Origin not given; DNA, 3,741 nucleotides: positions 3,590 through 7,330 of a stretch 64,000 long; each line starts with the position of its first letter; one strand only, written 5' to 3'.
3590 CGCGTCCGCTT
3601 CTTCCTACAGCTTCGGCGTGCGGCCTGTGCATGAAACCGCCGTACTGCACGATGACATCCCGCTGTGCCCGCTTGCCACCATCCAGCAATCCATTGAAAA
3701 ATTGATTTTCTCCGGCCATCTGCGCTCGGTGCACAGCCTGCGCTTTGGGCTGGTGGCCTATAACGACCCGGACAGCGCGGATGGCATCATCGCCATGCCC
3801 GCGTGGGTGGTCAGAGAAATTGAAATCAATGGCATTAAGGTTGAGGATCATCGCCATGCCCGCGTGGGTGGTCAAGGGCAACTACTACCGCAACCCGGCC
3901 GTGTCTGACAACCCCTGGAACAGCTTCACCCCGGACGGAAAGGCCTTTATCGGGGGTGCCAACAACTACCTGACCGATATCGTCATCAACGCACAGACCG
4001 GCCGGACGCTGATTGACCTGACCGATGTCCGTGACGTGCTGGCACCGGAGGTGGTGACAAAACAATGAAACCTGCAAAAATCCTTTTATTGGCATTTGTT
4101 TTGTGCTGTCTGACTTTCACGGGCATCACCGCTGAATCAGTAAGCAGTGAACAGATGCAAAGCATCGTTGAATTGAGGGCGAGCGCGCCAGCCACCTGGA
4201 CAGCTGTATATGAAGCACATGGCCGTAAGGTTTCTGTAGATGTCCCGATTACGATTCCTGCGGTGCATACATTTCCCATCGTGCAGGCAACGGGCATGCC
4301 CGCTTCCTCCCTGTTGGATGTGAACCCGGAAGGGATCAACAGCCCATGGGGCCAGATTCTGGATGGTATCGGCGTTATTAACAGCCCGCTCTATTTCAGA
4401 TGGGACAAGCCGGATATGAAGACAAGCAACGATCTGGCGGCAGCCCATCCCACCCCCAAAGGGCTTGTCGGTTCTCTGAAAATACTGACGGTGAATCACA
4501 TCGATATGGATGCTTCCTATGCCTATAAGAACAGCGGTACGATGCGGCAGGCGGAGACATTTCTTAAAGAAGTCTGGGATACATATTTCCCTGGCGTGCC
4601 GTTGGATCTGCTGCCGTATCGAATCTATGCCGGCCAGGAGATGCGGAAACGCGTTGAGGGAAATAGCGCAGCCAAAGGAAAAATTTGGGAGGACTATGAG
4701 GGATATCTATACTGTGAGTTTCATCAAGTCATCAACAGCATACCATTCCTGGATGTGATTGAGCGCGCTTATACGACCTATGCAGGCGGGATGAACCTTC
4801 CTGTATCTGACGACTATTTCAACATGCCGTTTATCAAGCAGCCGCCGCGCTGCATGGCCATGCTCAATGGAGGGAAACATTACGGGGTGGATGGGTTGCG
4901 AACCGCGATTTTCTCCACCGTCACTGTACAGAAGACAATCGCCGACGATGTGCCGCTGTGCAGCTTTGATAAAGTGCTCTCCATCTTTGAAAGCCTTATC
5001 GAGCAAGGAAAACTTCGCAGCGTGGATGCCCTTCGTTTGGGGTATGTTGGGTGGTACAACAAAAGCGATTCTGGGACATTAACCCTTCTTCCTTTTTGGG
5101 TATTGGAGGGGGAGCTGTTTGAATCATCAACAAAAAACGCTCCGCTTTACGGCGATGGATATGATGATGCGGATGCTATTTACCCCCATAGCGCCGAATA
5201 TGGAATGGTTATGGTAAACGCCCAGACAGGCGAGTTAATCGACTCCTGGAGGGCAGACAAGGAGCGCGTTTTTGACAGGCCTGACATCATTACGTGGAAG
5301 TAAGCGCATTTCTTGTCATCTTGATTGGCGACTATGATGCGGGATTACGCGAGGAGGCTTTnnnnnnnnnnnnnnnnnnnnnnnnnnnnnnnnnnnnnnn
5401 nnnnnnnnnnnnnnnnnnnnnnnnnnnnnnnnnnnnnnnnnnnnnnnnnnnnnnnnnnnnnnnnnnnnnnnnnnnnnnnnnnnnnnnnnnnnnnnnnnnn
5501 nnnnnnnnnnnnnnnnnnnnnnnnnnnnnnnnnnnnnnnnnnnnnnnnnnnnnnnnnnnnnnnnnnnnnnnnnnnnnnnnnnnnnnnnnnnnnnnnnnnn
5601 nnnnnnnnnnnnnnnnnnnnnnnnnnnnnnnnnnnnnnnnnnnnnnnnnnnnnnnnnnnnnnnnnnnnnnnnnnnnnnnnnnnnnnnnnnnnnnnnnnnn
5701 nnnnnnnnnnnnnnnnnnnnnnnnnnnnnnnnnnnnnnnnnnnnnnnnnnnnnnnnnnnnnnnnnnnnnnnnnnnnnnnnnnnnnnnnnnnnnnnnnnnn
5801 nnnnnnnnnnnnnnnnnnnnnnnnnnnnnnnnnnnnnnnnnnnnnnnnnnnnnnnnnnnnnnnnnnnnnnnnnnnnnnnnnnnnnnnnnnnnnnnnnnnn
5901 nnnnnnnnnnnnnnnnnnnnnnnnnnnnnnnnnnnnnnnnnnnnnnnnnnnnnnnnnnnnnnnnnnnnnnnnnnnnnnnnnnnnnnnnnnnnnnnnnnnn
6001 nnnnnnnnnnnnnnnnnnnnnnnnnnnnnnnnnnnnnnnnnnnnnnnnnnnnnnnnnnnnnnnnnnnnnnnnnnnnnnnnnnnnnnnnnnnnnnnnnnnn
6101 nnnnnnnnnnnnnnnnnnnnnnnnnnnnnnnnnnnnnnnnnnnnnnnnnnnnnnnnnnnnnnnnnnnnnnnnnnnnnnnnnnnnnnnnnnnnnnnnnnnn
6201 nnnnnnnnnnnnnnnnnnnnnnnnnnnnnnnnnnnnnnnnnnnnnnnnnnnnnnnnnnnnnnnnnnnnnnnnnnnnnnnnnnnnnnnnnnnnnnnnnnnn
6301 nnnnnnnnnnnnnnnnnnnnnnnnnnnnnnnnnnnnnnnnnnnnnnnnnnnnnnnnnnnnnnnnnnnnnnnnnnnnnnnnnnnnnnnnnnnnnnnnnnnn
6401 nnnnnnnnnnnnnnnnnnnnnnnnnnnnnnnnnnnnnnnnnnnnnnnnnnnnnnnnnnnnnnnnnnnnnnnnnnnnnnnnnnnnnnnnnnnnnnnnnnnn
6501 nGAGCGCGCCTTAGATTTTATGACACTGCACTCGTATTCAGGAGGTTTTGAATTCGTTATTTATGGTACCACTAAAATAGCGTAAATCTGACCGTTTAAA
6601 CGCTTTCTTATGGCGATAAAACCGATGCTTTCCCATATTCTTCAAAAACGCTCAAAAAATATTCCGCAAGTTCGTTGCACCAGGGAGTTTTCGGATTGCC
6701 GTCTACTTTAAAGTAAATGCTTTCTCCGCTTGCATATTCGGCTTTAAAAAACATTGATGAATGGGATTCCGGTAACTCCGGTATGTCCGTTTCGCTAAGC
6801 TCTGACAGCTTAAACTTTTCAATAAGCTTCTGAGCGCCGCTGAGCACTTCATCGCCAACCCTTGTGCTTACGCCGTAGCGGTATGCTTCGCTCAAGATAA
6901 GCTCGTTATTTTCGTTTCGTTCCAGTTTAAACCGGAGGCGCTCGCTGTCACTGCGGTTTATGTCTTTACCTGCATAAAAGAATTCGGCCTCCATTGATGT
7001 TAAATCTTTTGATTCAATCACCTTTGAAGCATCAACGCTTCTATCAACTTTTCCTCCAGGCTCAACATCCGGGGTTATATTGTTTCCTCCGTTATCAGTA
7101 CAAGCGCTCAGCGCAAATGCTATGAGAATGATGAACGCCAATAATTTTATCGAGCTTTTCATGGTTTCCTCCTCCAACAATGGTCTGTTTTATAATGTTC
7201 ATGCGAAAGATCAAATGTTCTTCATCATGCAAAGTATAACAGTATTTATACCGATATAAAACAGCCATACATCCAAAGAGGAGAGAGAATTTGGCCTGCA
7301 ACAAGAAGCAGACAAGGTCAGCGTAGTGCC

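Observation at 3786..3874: Exact 28-bp duplication flanking a 33-bp AT-rich insert splits a secreted-protein gene; the footprint resembles an off-target CRISPR spacer integration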

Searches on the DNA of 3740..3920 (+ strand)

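Call 42: search_dna_similar(query=window:3814-3846:+, collection=phages, mode=distant, max_evalue=10, max_rows=10)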
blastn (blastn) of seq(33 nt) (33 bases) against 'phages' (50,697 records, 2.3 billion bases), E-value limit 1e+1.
Records with a match: 108; places in all: 112; records where one place covers at least 80% of the query: 11.
Best place of each record, by identity: >=99% 13; 95-99% 4; 90-95% 77; 80-90% 14.
By first word of the organism name: Escherichia 65; Aeromonas 13; Streptococcus 5; Synechococcus 5; Phage 4; Salmonella 3; phage 3; Shigella 3; Bacteriophage 2; Vibrio 2; and 3 more.
By host as written in the record: Escherichia coli 33; - 11; Escherichia coli K-12 4; Aeromonas salmonicida 4; enteropathogenic Escherichia coli 4; Aeromonas hydrophila BIOTECH 10089 3; Shigella flexneri 3; Escherichia coli ATCC 25922 3; and 29 more.
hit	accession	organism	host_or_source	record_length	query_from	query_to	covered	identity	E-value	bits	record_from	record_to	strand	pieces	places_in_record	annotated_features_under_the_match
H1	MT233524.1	Salmonella phage vB_Sen_I1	Salmonella enterica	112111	2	33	97%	84.4%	1e+0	35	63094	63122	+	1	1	hypothetical protein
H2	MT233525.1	Salmonella phage vB_Sen_H9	Salmonella enterica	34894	2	33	97%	84.4%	1e+0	35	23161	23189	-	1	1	hypothetical protein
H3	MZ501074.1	Escherichia phage HildyBeyeler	Escherichia coli K-12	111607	2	33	97%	84.4%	1e+0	35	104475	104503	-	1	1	A1 protein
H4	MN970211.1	Phage NBEco001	-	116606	2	33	97%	84.4%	1e+0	35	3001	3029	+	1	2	hypothetical protein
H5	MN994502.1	Phage NBSal003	-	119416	2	33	97%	84.4%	1e+0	35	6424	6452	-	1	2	hypothetical protein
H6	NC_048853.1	Phage NBEco001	-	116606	2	33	97%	84.4%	1e+0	35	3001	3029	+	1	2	DNA transfer protein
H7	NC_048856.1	Phage NBSal003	-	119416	2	33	97%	84.4%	1e+0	35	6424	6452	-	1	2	DNA transfer protein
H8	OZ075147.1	Salmonella phage Tennessee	-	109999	2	33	97%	84.4%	1e+0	35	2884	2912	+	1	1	hypothetical protein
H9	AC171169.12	Escherichia phage H8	-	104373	2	33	97%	84.4%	1e+0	35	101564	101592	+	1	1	record has no annotation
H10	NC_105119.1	Escherichia phage HildyBeyeler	Escherichia coli K-12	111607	2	33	97%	84.4%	1e+0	35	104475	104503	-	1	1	A1 protein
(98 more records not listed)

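Call 43: search_dna_similar(query=window:3814-3846:+, collection=plasmids, mode=distant, max_evalue=10, max_rows=10)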
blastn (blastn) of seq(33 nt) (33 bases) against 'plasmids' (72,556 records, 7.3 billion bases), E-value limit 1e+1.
Records with a match: 39; places in all: 42; records where one place covers at least 80% of the query: 2.
Best place of each record, by identity: >=99% 6; 90-95% 27; 80-90% 6.
By first word of the organism name: Bacteroides 18; Parabacteroides 7; Bacillus 4; Proteus 4; Phocaeicola 2; Klebsiella 2; Providencia 1; Ochrobactrum 1.
By predicted mobility (MOB-suite, as given by PLSDB): non-mobilizable 33; conjugative 4; mobilizable 2.
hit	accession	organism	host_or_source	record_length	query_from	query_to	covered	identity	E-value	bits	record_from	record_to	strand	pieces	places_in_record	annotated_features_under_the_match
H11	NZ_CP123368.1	Providencia rettgeri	Homo sapiens,screening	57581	3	29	82%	88.9%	9e-1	37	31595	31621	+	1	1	hypothetical protein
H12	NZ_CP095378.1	Bacillus cereus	cell cuture,Pond silt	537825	2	29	85%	85.7%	3e+0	34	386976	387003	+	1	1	YcaO-like family protein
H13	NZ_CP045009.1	Proteus terrae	a feces sample of swine origin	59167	3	28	79%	88.5%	3e+0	35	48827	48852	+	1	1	none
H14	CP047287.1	Proteus terrae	goose,faeces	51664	3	28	79%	88.5%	3e+0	35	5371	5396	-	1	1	none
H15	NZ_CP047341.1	Proteus terrae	a feces sample of swine origin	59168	3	28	79%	88.5%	3e+0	35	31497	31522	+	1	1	none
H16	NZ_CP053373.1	Proteus terrae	goose faeces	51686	3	28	79%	88.5%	3e+0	35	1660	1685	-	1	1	none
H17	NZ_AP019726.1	Bacteroides uniformis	Homo sapiens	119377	9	31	70%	91.3%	3e+0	34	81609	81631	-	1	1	none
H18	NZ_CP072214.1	Bacteroides xylanisolvens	Homo sapiens,cultured bacterial ...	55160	9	31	70%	91.3%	3e+0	34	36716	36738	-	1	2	IS1380-like element ISBf12 family transposase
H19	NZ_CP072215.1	Bacteroides xylanisolvens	Homo sapiens,cultured bacterial ...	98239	9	31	70%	91.3%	3e+0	34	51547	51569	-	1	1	none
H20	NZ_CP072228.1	Bacteroides eggerthii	Homo sapiens,cultured bacterial ...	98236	9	31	70%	91.3%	3e+0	34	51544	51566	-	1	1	none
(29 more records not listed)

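Call 50: search_rna_families(source=window, start=3740, end=3920, threshold=evalue, max_evalue=10, show_alignments=5)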
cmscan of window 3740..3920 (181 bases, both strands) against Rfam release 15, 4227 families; matches with E-value up to 10: 2.
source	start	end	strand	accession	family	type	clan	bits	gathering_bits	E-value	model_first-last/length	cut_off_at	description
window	3749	3794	-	RF01129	sR44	Gene; snRNA; snoRNA; CD-box;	-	10.8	45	1.8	1-55/55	no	Small nucleolar RNA sR44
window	3824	3882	-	RF02791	CcsR1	Gene; sRNA;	-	9.2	65.3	9.8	1-83/83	no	Conserved CCUCCUCCC motif stress-induced RNA 1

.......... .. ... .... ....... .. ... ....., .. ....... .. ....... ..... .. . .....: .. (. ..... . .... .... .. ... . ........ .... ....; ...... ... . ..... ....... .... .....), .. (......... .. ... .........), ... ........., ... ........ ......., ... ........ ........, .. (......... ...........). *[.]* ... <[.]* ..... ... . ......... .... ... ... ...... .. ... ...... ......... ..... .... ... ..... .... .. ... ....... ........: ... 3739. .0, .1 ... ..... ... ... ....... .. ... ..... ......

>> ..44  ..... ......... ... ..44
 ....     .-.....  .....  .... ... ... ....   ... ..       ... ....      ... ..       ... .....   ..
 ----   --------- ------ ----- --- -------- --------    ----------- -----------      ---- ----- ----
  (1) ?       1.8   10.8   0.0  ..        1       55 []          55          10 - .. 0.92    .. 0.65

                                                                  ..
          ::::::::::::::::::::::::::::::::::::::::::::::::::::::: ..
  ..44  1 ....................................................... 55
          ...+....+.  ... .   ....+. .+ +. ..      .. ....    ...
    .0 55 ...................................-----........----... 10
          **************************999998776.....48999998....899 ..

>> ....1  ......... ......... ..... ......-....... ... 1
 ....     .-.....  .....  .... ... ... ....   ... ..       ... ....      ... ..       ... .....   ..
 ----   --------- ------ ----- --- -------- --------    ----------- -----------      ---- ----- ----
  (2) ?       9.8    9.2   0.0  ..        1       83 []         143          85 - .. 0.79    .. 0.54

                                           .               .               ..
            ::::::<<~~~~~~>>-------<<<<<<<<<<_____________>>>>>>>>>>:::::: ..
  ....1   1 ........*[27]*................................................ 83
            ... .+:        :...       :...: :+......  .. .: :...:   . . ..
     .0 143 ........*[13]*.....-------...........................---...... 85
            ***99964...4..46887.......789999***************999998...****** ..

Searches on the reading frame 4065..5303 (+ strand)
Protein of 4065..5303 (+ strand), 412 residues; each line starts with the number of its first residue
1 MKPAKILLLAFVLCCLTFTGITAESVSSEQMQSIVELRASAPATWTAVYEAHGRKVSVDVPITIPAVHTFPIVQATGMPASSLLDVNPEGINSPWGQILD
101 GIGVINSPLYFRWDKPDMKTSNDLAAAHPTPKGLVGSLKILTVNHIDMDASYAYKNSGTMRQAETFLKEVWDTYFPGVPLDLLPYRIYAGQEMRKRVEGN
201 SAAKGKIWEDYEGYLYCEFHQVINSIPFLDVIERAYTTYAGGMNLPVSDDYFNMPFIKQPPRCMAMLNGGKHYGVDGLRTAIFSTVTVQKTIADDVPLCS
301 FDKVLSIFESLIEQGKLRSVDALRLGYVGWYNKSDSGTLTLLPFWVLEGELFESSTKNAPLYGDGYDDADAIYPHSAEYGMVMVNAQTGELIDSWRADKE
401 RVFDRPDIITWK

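Call 6: find_encoding_contigs(protein=window:4065-5303:+, flank=10000, max_places=10)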
Protein window:4065-5303:+ (412 aa): 3 contigs read that carry it; 3 places shown.
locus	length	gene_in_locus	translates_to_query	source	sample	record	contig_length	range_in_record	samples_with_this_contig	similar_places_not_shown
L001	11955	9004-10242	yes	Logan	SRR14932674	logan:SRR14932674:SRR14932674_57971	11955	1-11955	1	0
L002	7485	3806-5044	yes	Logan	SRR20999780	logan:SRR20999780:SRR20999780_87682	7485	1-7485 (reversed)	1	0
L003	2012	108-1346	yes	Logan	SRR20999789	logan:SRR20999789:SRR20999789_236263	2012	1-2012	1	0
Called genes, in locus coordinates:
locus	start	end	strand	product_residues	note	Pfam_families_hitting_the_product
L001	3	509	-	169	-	?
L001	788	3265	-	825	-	PF01074:Glyco_hydro_38N, PF09261:Alpha-mann_mid, PF07748:Glyco_hydro_38C, PF17677:Glyco_hydro38C2 (weak)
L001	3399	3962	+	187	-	PF04542:Sigma70_r2, PF08281:Sigma70_r4_2, PF04545:Sigma70_r4, PF13384:HTH_23 (weak)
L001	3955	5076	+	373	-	-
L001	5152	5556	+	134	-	-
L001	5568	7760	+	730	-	-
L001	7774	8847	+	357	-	-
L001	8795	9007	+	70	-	-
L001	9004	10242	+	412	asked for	-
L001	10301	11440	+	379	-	-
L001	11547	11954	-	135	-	?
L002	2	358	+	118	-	?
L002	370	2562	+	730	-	-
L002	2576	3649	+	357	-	-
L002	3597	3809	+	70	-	-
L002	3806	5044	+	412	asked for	-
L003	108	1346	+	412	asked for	-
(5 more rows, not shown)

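Call 46: search_protein_families(library=pfam, proteins=[window:4065-5303:+], max_evalue=1)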
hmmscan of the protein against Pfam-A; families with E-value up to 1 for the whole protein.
window:4065-5303:+ (412 aa): 2 families
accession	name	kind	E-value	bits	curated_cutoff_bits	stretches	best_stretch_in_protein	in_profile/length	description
PF19499.4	DUF6034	-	3.6e-05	23.3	27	1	286-393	359-476/481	Family of unknown function (DUF6034)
PF04688.18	Holin_SPP1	-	0.091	13.4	27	1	6-49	12-55/74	SPP1 phage holin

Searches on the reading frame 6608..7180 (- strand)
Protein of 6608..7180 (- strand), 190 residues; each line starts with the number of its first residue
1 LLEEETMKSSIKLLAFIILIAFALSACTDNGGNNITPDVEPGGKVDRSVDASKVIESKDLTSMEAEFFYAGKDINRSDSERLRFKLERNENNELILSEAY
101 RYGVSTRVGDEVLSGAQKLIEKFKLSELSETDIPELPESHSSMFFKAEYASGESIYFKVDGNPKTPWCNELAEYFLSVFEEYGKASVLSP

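Call 33: search_protein_families(alignment_id=A2, library=padloc, max_evalue=0.00001)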
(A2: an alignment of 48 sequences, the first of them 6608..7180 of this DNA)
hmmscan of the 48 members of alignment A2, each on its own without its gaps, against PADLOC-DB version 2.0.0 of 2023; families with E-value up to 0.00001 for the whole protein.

A. member 1, window:6608-7180:- (190 aa): 0 families

B. families by the number of members that match (of 48 scanned): 13 families
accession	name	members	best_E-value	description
PDLC04135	mad3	2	9.8e-28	mads_3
PDLC02980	AriA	2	2.2e-14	-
PDLC04140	mad8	2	4.6e-08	mads_8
PDLC01097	C3a214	1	2e-30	GlgB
PDLC04134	mad2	1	3.4e-15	mads_2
PDLC02335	AbiLi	1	2.1e-11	AbiLi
PDLC02914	ATPase-Toprim_I-B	1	3.2e-08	-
PDLC04213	HEC-02A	1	1.1e-07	-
PDLC04149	HEC-04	1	2.2e-07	-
PDLC00090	GajA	1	4.4e-07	AAA ATPase domain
PDLC04164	AriA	1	1.4e-06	-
PDLC02979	AriA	1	1.7e-06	-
PDLC00303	PtuA1|PtuA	1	9.4e-06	AAA ATPase domain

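Call 34: search_protein_families(alignment_id=A2, library=pfam, max_evalue=1e-10)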
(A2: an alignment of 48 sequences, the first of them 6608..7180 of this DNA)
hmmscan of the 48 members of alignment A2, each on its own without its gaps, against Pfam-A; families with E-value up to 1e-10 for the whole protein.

A. member 1, window:6608-7180:- (190 aa): 0 families

B. families by the number of members that match (of 48 scanned): 44 families (the first 25 are shown)
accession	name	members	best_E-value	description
PF12832.13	MFS_1_like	2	1.6e-46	MFS_1 like family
PF07690.21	MFS_1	2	3.9e-41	Major Facilitator Superfamily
PF00005.33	ABC_tran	2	1.4e-26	ABC transporter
PF01408.29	GFO_IDH_MocA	2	2.3e-21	Oxidoreductase family, NAD-binding Rossmann fold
PF22725.1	GFO_IDH_MocA_C3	2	9.6e-17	GFO/IDH/MocA C-terminal domain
PF13304.12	AAA_21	2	2.2e-15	AAA domain, putative AbiEii toxin, Type IV TA system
PF06134.17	RhaA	1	2.8e-149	L-rhamnose isomerase (RhaA)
PF08323.17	Glyco_transf_5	1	3.2e-86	Starch synthase catalytic domain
PF01081.25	Aldolase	1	1.4e-69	KDPG and KHG aldolase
PF00480.26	ROK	1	1.8e-68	ROK family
PF04951.18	Peptidase_M55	1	1.8e-63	D-aminopeptidase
PF13561.12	adh_short_C2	1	1.3e-61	Enoyl-(Acyl carrier protein) reductase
PF00106.31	adh_short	1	4.2e-60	short chain dehydrogenase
PF02502.23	LacAB_rpiB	1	1.1e-58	Ribose/Galactose Isomerase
PF13378.12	MR_MLE_C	1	3.1e-46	Enolase C-terminal domain-like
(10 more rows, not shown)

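Call 46: search_protein_families(library=pfam, proteins=[window:6608-7180:-], max_evalue=1)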
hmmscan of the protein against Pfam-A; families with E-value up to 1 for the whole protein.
window:6608-7180:- (190 aa): 1 family
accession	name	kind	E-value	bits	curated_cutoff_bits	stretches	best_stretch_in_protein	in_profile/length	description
PF11439.13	T3SchapCesA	-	0.18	12.4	29.1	1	89-124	52-86/95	Type III secretion system filament chaperone CesA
